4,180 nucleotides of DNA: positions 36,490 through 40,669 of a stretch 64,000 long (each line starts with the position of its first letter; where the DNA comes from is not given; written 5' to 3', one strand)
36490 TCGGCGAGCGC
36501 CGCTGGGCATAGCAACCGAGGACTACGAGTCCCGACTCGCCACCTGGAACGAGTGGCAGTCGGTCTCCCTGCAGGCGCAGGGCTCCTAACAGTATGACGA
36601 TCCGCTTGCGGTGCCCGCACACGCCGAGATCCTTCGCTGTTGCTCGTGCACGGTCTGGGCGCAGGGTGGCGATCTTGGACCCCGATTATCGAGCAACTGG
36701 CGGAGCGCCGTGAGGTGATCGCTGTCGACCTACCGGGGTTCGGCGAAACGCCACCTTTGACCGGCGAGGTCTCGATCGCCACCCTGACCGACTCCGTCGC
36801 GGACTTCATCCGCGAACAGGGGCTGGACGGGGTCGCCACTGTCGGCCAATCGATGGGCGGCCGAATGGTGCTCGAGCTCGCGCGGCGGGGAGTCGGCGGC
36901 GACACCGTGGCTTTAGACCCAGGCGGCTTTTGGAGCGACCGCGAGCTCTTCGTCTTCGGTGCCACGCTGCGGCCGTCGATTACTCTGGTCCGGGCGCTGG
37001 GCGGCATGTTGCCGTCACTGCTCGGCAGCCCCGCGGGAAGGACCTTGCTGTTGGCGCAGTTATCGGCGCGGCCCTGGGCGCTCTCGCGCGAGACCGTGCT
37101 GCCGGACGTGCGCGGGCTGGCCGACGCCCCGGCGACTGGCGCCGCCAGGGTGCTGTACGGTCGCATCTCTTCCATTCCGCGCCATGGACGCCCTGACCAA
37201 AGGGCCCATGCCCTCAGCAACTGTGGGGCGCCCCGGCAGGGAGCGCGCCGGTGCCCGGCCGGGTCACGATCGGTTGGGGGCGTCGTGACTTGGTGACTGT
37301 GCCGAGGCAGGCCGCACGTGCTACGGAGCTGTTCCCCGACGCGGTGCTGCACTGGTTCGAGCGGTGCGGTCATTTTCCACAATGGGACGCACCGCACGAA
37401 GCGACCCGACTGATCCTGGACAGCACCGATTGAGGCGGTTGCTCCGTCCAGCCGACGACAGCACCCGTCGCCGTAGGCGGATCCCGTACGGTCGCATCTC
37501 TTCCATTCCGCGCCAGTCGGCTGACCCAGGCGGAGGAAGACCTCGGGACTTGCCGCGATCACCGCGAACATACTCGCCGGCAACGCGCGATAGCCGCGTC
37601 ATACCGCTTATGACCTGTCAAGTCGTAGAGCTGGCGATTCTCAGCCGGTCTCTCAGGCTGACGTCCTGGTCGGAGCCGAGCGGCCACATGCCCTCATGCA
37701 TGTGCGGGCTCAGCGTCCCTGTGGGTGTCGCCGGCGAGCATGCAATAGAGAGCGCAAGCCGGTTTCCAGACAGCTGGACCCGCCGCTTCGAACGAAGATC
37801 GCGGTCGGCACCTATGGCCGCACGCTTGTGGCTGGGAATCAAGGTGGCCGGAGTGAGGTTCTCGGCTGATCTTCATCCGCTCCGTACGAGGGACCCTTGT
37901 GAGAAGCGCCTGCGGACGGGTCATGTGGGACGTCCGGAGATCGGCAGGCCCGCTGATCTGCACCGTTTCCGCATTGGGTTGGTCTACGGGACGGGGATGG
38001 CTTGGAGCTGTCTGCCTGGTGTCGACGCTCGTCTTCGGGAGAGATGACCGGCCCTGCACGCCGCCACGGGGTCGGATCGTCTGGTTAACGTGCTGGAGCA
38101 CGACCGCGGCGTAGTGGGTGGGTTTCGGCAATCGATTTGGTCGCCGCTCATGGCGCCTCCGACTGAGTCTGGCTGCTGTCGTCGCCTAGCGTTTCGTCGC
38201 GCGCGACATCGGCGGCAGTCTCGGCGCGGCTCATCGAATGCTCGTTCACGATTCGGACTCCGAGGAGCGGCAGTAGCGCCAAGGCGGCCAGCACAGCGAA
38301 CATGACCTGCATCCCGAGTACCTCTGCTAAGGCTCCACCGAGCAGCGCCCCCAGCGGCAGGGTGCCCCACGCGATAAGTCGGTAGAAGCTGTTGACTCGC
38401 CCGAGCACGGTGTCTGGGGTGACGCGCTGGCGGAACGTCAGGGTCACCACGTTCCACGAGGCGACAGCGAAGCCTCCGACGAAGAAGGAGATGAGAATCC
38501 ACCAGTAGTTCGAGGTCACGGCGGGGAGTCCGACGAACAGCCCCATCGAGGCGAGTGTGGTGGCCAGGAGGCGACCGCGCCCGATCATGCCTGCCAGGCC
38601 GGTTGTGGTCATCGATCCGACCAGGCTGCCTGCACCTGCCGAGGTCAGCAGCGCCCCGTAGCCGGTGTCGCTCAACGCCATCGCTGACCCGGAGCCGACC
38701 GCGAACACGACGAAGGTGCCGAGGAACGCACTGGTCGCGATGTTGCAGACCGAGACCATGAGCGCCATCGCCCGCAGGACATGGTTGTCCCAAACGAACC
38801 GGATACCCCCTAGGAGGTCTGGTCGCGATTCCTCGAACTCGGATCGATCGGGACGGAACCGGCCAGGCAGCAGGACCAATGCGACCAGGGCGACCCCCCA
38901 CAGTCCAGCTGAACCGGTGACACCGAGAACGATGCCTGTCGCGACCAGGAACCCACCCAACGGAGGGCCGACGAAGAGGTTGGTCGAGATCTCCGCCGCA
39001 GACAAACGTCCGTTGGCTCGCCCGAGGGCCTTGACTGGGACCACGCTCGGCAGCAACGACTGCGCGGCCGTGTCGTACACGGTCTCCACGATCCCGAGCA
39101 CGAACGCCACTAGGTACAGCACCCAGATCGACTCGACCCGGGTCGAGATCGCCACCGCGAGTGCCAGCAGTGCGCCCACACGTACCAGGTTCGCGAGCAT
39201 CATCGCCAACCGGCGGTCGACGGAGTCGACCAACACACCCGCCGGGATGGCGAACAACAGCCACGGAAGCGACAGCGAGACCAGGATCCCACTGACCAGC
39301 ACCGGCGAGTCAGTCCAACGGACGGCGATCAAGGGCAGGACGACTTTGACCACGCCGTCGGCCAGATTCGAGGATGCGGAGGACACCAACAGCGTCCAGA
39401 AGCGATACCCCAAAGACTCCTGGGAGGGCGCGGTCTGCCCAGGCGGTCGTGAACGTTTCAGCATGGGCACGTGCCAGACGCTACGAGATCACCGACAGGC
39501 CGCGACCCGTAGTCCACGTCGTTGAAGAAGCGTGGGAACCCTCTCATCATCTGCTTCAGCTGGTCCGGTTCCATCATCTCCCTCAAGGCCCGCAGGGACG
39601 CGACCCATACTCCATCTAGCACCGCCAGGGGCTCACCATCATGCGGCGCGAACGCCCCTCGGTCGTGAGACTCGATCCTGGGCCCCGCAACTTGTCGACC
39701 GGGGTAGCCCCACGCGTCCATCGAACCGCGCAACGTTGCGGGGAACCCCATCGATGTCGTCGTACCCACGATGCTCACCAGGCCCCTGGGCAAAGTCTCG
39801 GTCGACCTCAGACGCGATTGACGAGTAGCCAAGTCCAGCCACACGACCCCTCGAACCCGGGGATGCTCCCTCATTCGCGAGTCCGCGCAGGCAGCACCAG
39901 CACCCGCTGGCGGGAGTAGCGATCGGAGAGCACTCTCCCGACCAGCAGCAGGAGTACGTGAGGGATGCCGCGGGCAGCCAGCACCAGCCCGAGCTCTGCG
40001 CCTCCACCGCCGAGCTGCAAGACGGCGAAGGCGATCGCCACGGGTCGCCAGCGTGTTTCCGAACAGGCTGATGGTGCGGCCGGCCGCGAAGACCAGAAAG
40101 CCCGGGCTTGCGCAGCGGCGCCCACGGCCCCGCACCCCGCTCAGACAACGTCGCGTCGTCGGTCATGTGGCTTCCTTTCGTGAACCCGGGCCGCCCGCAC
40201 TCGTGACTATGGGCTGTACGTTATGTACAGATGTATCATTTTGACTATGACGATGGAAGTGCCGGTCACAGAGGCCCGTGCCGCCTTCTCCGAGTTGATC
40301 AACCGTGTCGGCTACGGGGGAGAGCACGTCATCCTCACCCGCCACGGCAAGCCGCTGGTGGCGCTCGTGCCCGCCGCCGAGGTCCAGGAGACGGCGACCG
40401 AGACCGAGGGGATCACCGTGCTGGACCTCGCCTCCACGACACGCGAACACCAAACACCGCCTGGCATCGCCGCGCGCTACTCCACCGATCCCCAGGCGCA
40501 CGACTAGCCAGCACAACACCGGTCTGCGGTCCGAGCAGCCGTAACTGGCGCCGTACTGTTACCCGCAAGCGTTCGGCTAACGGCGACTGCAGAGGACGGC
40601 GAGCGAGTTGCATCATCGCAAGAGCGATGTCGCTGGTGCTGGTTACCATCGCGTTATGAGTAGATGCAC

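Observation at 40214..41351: Phd/YefM antitoxin followed by a TIR-domain protein instead of a classical toxin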

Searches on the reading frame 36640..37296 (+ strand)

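Call 11: search_protein_families(library=pfam, proteins=[window:36640-37296:+], max_evalue=0.01)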
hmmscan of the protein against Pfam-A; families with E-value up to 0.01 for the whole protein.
window:36640-37296:+ (218 aa): 4 families
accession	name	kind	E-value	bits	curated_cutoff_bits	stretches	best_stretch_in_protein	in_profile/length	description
PF00561.26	Abhydrolase_1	-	5.9e-16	59.3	25.8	1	2-83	5-89/245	alpha/beta hydrolase fold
PF12697.13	Abhydrolase_6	-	6.7e-15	56.8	26.3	1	2-163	3-165/217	Alpha/beta hydrolase family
PF12146.15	Hydrolase_4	-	2.2e-05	24.3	27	1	1-83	8-96/239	Serine aminopeptidase, S33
PF00975.26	Thioesterase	-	0.0011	19.7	26.4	1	2-83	5-86/226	Thioesterase domain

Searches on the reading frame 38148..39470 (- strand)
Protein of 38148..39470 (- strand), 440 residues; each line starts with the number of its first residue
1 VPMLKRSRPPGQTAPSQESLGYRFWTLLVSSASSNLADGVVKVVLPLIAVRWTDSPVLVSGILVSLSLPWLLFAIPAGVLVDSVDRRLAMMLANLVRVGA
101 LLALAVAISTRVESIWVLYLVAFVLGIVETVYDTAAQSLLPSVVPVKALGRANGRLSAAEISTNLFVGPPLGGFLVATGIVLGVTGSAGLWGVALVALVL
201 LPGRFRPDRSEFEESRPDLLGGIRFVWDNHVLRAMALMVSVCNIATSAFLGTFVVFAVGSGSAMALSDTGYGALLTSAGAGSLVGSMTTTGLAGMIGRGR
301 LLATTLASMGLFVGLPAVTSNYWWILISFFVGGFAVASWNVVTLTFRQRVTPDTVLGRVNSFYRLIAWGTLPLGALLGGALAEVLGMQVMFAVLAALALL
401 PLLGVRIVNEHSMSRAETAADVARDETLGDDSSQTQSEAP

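Call 11: search_protein_families(library=pfam, proteins=[window:38148-39470:-], max_evalue=0.01)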
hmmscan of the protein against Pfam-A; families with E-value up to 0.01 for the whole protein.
window:38148-39470:- (440 aa): 3 families
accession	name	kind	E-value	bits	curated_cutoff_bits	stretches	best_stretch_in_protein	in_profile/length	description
PF07690.21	MFS_1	-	4.8e-27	95.2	33.4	2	28-256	2-230/347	Major Facilitator Superfamily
PF05977.19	MFS_3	-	8e-25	87.7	27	1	24-423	12-405/524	Transmembrane secretion effector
PF12832.13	MFS_1_like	-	0.0016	18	25.2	1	266-392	244-372/373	MFS_1 like family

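Call 63: search_protein_families(library=padloc, proteins=[window:38148-39470:-], max_evalue=0.01)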
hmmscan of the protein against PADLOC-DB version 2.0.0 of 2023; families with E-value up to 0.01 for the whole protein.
window:38148-39470:- (440 aa): 0 families

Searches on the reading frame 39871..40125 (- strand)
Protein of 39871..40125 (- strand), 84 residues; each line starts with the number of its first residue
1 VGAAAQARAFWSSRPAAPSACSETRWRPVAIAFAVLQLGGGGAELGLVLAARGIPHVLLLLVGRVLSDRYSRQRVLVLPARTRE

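Call 11: search_protein_families(library=pfam, proteins=[window:39871-40125:-], max_evalue=0.01)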
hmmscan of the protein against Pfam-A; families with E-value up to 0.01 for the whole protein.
window:39871-40125:- (84 aa): 2 families
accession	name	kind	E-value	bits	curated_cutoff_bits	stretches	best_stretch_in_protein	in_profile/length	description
PF07690.21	MFS_1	-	0.00064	19.2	33.4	1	31-78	19-67/347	Major Facilitator Superfamily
PF05977.19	MFS_3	-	0.0092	14.9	27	1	27-77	29-79/524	Transmembrane secretion effector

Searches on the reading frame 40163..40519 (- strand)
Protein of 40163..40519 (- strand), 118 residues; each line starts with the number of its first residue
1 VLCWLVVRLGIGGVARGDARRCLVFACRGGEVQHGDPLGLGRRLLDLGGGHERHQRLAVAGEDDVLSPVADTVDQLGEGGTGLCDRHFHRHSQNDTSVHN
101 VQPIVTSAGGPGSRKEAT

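Call 71: search_protein_families(library=pfam, proteins=[window:40163-40519:-], max_evalue=1)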
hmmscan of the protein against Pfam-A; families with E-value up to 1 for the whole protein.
window:40163-40519:- (118 aa): 0 families
